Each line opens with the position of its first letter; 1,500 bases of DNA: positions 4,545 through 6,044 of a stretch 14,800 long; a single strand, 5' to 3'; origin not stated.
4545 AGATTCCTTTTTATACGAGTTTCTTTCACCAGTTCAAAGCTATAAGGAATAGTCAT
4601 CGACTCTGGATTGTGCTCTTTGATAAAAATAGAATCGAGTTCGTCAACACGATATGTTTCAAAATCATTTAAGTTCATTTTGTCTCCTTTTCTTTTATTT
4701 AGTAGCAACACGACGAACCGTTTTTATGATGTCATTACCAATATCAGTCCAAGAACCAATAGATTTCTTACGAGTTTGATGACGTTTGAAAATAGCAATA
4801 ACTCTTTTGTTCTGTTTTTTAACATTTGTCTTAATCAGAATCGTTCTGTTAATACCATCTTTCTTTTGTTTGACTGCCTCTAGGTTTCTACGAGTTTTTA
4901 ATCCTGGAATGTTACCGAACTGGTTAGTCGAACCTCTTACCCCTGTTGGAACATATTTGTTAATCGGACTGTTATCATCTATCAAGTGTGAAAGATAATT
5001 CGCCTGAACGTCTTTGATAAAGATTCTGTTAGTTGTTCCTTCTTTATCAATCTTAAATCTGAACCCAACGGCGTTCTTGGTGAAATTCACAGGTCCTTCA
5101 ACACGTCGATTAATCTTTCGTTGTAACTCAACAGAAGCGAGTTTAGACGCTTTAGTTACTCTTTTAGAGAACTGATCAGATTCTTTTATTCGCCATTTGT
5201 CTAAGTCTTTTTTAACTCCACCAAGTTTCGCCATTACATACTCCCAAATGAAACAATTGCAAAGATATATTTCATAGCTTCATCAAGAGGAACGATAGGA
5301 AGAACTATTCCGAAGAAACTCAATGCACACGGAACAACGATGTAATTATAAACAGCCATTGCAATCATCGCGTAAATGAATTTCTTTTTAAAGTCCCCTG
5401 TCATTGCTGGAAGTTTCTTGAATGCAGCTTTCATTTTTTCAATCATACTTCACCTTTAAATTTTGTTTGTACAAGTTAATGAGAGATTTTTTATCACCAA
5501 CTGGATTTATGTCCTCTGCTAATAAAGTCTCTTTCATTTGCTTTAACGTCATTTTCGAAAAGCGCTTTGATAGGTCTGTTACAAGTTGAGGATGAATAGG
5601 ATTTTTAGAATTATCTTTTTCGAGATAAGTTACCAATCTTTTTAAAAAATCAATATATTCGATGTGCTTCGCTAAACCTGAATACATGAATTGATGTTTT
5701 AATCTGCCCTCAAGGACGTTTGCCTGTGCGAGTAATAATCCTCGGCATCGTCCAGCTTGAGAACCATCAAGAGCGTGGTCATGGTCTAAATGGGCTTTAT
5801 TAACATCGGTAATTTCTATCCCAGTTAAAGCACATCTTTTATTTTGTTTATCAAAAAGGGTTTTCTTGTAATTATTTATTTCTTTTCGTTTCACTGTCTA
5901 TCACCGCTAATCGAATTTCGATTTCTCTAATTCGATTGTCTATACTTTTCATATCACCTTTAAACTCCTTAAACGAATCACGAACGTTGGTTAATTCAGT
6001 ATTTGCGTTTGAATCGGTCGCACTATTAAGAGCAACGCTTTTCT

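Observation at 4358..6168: Five-gene insert between the tail-tip and tape measure genes: membrane proteins flanking a nuclease, plus basic and unknown proteins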

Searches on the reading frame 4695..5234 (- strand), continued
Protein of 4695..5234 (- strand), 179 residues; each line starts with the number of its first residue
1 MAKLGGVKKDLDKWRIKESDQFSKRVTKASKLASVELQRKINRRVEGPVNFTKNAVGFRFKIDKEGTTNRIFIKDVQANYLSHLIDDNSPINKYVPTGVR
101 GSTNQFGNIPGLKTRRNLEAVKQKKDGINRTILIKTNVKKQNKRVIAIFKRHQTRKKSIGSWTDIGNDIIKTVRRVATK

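Call 84: find_encoding_contigs(protein=P0037, flank=8000, max_places=2)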
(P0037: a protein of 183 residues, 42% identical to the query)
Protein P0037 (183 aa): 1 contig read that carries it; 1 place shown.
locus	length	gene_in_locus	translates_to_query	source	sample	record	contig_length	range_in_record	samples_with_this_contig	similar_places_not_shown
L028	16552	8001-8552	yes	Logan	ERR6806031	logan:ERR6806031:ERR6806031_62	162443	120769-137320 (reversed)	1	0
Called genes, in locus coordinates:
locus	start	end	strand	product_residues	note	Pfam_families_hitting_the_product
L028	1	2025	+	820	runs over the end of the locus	PF09851:SHOCT (weak)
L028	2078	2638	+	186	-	-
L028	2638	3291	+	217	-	-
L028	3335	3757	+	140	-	PF22262:DUF6950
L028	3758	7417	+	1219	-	PF00041:fn3 (faint), PF09327:Phage_Tail_Tip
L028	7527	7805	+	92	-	-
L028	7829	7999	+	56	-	-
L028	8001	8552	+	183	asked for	-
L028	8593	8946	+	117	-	-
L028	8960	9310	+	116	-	PF08291:Peptidase_M15_3, PF05951:Peptidase_M15_2 (faint)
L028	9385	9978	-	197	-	-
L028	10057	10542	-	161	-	PF21241:UvsW_N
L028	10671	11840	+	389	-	PF21817:CapR (faint)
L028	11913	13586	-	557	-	PF00239:Resolvase, PF07508:Recombinase, PF13408:Zn_ribbon_recom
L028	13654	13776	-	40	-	-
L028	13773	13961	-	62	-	-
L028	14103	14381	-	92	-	-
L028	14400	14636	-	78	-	-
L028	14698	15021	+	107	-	-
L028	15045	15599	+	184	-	PF02613:Nitrate_red_del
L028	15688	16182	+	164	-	PF06496:DUF1097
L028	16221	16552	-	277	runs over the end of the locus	PF03783:CsgG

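Call 91: search_dna_similar(query=L022:6909-7496:+, collection=phages, mode=protein, max_rows=12, max_evalue=0.001)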
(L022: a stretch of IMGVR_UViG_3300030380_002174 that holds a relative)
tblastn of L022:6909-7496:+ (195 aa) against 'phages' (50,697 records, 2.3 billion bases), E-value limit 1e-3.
Records with a match: 18; places in all: 18; records where one place covers at least 80% of the query: 15.
Best place of each record, by identity: <60% 18.
By first word of the organism name: Ralstonia 6; Rhodobacter 5; Yersinia 2; Citrobacter 1; Pseudomonas 1; Dinoroseobacter 1; Escherichia 1; Serratia 1.
By host as written in the record: Rhodobacter capsulatus YW1 5; Ralstonia solanacearum 5; Yersinia pestis EV76-CN 2; Ralstonia solanacearum R300, UW27 1; Citrobacter rodentium DBS100 1; Pseudomonas sp. KT_2_4 1; Dinoroseobacter shibae DFL12. 1; Escherichia coli 1; and 1 more.
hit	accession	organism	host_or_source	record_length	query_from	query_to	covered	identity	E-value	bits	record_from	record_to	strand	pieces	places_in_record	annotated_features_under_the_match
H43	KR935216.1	Rhodobacter phage RcRhea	Rhodobacter capsulatus YW1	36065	2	169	86%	29.4%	4e-11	67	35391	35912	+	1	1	minor tail protein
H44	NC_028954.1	Rhodobacter phage RcRhea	Rhodobacter capsulatus YW1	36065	2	169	86%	29.4%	4e-11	67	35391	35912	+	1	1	minor tail protein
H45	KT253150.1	Rhodobacter phage RcSaxon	Rhodobacter capsulatus YW1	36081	2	169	86%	28.8%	1e-10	66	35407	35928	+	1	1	minor tail protein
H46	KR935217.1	Rhodobacter phage RcCronus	Rhodobacter capsulatus YW1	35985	2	169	86%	28.4%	4e-11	67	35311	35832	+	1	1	minor tail protein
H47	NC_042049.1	Rhodobacter phage RcCronus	Rhodobacter capsulatus YW1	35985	2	169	86%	28.4%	4e-11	67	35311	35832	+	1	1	minor tail protein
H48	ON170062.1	Ralstonia phage YO023_3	Ralstonia solanacearum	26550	12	173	83%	25.7%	2e-7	56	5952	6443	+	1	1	record has no annotation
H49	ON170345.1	Ralstonia phage YO375_1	Ralstonia solanacearum R300, UW27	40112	12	173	83%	25.7%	2e-7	56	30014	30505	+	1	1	record has no annotation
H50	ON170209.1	Ralstonia phage YO122_2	Ralstonia solanacearum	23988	12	173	83%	25.7%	1e-5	50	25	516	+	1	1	record has no annotation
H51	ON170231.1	Ralstonia phage YO135_4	Ralstonia solanacearum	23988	12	173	83%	25.7%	1e-5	50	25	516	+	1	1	record has no annotation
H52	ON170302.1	Ralstonia phage YO178_1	Ralstonia solanacearum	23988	12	173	83%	25.7%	1e-5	50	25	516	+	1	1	record has no annotation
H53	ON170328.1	Ralstonia phage YO194_2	Ralstonia solanacearum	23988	12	173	83%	25.7%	1e-5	50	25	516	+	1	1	record has no annotation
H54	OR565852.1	Citrobacter phage phiNP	Citrobacter rodentium DBS100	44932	10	158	76%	27.3%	2e-10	64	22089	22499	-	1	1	hypothetical protein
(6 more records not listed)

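Call 95: get_annotated_region(hit=H54, flank=7000)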
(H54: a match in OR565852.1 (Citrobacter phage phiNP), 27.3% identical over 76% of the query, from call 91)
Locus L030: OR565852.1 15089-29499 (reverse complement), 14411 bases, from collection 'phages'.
description: Citrobacter phage phiNP, complete genome.
organism: Citrobacter phage phiNP (NCBI taxid 3092605)
taxonomy: Viruses; Duplodnaviria; Heunggongvirae; Uroviricota; Caudoviricetes
host: Citrobacter rodentium DBS100; source: bacterial culture; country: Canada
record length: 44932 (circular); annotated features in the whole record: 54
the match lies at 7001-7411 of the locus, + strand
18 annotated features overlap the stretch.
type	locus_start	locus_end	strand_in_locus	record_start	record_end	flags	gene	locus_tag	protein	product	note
CDS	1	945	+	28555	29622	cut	-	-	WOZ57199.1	antitermination protein Q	ater Q_2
CDS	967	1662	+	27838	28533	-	-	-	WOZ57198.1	antitermination protein Q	ater Q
CDS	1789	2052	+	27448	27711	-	-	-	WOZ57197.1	hypothetical protein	phiNP_036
CDS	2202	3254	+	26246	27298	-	dam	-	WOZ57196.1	DNA-adenine methylase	-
CDS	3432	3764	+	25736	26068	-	hol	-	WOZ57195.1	holin, lambda family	-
CDS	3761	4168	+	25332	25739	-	-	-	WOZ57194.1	hypothetical protein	phiNP_033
CDS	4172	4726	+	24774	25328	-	-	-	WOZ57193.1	endopeptidase Rz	ED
CDS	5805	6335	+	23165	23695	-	-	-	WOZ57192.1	alpha-2,3-sialyltransferase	phiNP_031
CDS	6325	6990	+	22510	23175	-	-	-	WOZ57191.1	hypothetical protein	hypothetical protein JK004_98; phiNP_030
CDS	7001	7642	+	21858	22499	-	-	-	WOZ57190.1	hypothetical protein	hypothetical protein phiBZS1_p72; phiNP_029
CDS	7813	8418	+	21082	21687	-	terS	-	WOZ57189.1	small subunit terminase DNA packaging protein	-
CDS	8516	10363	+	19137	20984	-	terL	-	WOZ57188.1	large subunit terminase DNA packaging protein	-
CDS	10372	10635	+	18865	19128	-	htjp_2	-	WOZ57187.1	head-tail joining protein W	-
CDS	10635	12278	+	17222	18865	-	por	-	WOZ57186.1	portal protein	-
CDS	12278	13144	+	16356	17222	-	-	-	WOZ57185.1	head tail preconnector protease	htprot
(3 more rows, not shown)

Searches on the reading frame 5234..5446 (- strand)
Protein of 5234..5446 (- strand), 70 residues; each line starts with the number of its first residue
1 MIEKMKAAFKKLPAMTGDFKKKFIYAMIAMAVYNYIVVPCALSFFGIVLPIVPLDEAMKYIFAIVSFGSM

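Call 4: search_protein_families(library=pfam, proteins=[window:5234-5446:-], max_evalue=0.1)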
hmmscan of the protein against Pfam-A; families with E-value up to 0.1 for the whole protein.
window:5234-5446:- (70 aa): 0 families

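Call 5: search_protein_families(library=phrogs, proteins=[window:5234-5446:-], max_evalue=0.01)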
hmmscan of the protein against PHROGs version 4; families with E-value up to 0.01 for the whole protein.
window:5234-5446:- (70 aa): 1 family
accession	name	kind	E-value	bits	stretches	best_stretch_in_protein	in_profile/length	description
phrog_2024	-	unknown function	4.4e-10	40.2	1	7-65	3-62/65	-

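Call 9: search_dna_similar(query=window:5234-5446:-, collection=phages, mode=protein, max_rows=30, max_evalue=0.01)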
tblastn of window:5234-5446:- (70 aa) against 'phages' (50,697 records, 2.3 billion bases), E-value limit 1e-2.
No match.

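Call 66: search_protein_families(library=padloc, proteins=[window:5234-5446:-], max_evalue=0.1)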
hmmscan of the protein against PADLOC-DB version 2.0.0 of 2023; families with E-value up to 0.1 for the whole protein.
window:5234-5446:- (70 aa): 0 families

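Call 67: search_protein_families(library=ncbifam, proteins=[window:5234-5446:-], max_evalue=0.1)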
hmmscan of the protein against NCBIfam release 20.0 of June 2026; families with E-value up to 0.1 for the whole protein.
window:5234-5446:- (70 aa): 0 families

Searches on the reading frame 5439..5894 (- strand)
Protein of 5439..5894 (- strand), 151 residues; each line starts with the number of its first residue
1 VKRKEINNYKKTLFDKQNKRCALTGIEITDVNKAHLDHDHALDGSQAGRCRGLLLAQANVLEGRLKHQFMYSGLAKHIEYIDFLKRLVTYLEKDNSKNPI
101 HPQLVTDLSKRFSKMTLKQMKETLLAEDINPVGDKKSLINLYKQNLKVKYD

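Call 4: search_protein_families(library=pfam, proteins=[window:5439-5894:-], max_evalue=0.1)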
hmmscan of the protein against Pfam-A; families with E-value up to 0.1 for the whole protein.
window:5439-5894:- (151 aa): 2 families
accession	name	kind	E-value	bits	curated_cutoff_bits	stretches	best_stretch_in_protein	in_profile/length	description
PF02945.21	Endonuclease_7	-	7.7e-11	42.2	23.6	1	8-93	13-82/82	Recombination endonuclease VII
PF09124.16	Endonuc-dimeris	-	5.3e-06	26.9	22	1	100-147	1-50/54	T4 recombination endonuclease VII, dimerisation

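Call 5: search_protein_families(library=phrogs, proteins=[window:5439-5894:-], max_evalue=0.01)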
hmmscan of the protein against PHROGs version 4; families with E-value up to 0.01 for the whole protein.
window:5439-5894:- (151 aa): 7 families
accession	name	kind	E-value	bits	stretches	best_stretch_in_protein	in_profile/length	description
phrog_423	-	DNA, RNA and nucleotide metabolism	4.4e-35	122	1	2-147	7-155/159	endonuclease VII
phrog_24351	-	DNA, RNA and nucleotide metabolism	2.1e-12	48.4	1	65-147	1-86/90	endonuclease VII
phrog_2914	-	DNA, RNA and nucleotide metabolism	1.3e-07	32.6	1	11-82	88-153/190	endonuclease VII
phrog_1035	-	DNA, RNA and nucleotide metabolism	4.8e-05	24.3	1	9-45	146-191/271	endonuclease VII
phrog_2633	-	DNA, RNA and nucleotide metabolism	8.6e-05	23.7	1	11-81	75-136/142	endonuclease VII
phrog_29095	-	DNA, RNA and nucleotide metabolism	0.00025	22.5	1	89-147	3-64/92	endonuclease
phrog_11865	-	DNA, RNA and nucleotide metabolism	0.00048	21.6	1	36-119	2-84/95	endonuclease VII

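Call 66: search_protein_families(library=padloc, proteins=[window:5439-5894:-], max_evalue=0.1)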
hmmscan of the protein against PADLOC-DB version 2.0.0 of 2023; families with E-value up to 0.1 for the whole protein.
window:5439-5894:- (151 aa): 1 family
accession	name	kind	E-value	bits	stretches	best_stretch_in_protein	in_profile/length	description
PDLC01256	Cas9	-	0.0038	14.1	1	3-42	496-535/711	"CAS-II-A,CAS-II-B,CAS-II-C; effector__SPE"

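Call 67: search_protein_families(library=ncbifam, proteins=[window:5439-5894:-], max_evalue=0.1)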
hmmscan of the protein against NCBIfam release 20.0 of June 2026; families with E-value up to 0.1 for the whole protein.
window:5439-5894:- (151 aa): 0 families

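Call 68: search_dna_similar(query=window:5439-5894:-, collection=phages, mode=protein, max_rows=25, max_evalue=0.00001, rows=spread)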
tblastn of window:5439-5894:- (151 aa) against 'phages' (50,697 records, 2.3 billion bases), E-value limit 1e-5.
Records with a match: 1550; places in all: 1552; records where one place covers at least 80% of the query: 1268.
Best place of each record, by identity: <60% 1550.
By first word of the organism name: Escherichia 699; Klebsiella 270; Shigella 83; Acinetobacter 67; Enterobacter 56; Aeromonas 53; Vibrio 53; Enterobacteria 48; Citrobacter 28; Yersinia 28; and 32 more.
By host as written in the record: Escherichia coli 296; - 163; Klebsiella pneumoniae 89; Escherichia coli O157:H7 30; Escherichia coli B 28; Escherichia coli K-12 27; Escherichia coli str. K-12 substr. MG1655 22; Escherichia coli K-12 MG1655 21; and 380 more.
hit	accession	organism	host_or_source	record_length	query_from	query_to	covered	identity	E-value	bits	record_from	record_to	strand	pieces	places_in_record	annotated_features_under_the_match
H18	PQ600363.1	Serratia phage WSPA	Serratia marcescens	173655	10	147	91%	45.9%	1e-27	112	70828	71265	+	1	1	packaging and recombination endonuclease VII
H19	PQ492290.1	Klebsiella phage vB_KpnM_p4515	Klebsiella pneumoniae 4515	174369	1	146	97%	39.3%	4e-26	108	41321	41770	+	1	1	record has no annotation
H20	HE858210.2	Pseudotevenvirus RB43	-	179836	1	146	97%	39.3%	9e-24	101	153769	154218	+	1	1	protein of unknown function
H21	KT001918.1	Klebsiella phage Matisse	Klebsiella pneumoniae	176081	1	146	97%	38.7%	3e-23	100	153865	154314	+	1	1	recombination endonuclease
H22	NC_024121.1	Serratia phage PS2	Serratia marcescens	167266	10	127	78%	46.7%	3e-26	108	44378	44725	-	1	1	endonuclease VII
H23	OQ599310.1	Escherichia phage 55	Escherichia coli BW25113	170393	10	147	91%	39.4%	6e-25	104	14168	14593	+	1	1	putative recombination endonuclease VII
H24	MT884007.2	Escherichia phage vb_EcoM_bov10K1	Escherichia coli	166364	10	147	91%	39.4%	6e-25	104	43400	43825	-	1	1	endonuclease VII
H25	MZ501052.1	Escherichia phage AugustSocin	Escherichia coli K-12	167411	10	147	91%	39.4%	6e-25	104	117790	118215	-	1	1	endonuclease VII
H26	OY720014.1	Escherichia phage vB_Eco_QOTSP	-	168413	10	147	91%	39.4%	6e-25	104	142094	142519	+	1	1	Phage endonuclease T4-like phage gp49, endonuclease VII T4 GC1525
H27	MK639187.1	Shigella phage SSE1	Shigella dysenteriae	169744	10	147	91%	39.4%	7e-25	104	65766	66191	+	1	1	recombination endonuclease VII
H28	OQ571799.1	Enterobacter phage phi5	Enterobacter cloacae 55269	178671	1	146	97%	36.7%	1e-21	95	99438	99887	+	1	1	recombination endonuclease VII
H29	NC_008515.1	Escherichia phage RB32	-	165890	10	147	91%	38.7%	2e-24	103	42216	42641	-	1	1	49: endonuclease VII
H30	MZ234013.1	Escherichia phage vB_EcoM-101112UKE3-1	Escherichia coli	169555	10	147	91%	38.7%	2e-24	103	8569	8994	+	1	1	endonuclease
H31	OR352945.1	Escherichia phage AV115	Escherichia coli ESBL197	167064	10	147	91%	38.7%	4e-24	102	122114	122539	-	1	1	recombination endonuclease VII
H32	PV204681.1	Escherichia phage vB_EcoM_JQD51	Escherichia coli O157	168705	10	144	89%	39.6%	4e-24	102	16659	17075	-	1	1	hypothetical protein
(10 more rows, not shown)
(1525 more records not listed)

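Call 69: get_annotated_region(hit=H29, flank=200)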
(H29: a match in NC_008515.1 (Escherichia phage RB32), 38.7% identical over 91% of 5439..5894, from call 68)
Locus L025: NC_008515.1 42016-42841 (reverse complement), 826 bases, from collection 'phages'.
description: Escherichia phage RB32, complete genome.
organism: Escherichia phage RB32 (NCBI taxid 2681602)
taxonomy: Viruses; Duplodnaviria; Heunggongvirae; Uroviricota; Caudoviricetes; Straboviridae; Tevenvirinae; Tequatrovirus; Tequatrovirus RB32
host: -; source: -; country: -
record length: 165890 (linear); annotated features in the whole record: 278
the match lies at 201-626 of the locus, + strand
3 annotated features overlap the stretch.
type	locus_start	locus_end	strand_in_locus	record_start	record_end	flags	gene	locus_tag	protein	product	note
CDS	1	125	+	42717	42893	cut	-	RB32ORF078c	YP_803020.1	hypothetical protein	similar to RB69ORF087c, JS98orf087clike, pin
CDS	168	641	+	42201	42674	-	49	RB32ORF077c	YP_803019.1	endonuclease VII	gp49; essential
CDS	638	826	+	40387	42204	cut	nrdD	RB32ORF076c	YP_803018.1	anaerobic ribonucleoside reductase large subunit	-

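Call 88: search_solved_structures(query=window:5439-5894:-, max_evalue=0.001, show_alignments=1)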
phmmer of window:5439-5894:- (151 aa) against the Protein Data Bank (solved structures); distinct sequences matched with E-value up to 0.001: 3.
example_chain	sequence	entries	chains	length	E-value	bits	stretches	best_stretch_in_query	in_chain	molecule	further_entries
1e7d_A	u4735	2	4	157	1.3e-27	99.8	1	9-147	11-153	RECOMBINATION ENDONUCLEASE VII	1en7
1e7l_A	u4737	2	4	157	6.5e-27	97.6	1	9-147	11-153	RECOMBINATION ENDONUCLEASE VII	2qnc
2qnf_A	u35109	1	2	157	1.2e-26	96.6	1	9-147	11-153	Recombination endonuclease VII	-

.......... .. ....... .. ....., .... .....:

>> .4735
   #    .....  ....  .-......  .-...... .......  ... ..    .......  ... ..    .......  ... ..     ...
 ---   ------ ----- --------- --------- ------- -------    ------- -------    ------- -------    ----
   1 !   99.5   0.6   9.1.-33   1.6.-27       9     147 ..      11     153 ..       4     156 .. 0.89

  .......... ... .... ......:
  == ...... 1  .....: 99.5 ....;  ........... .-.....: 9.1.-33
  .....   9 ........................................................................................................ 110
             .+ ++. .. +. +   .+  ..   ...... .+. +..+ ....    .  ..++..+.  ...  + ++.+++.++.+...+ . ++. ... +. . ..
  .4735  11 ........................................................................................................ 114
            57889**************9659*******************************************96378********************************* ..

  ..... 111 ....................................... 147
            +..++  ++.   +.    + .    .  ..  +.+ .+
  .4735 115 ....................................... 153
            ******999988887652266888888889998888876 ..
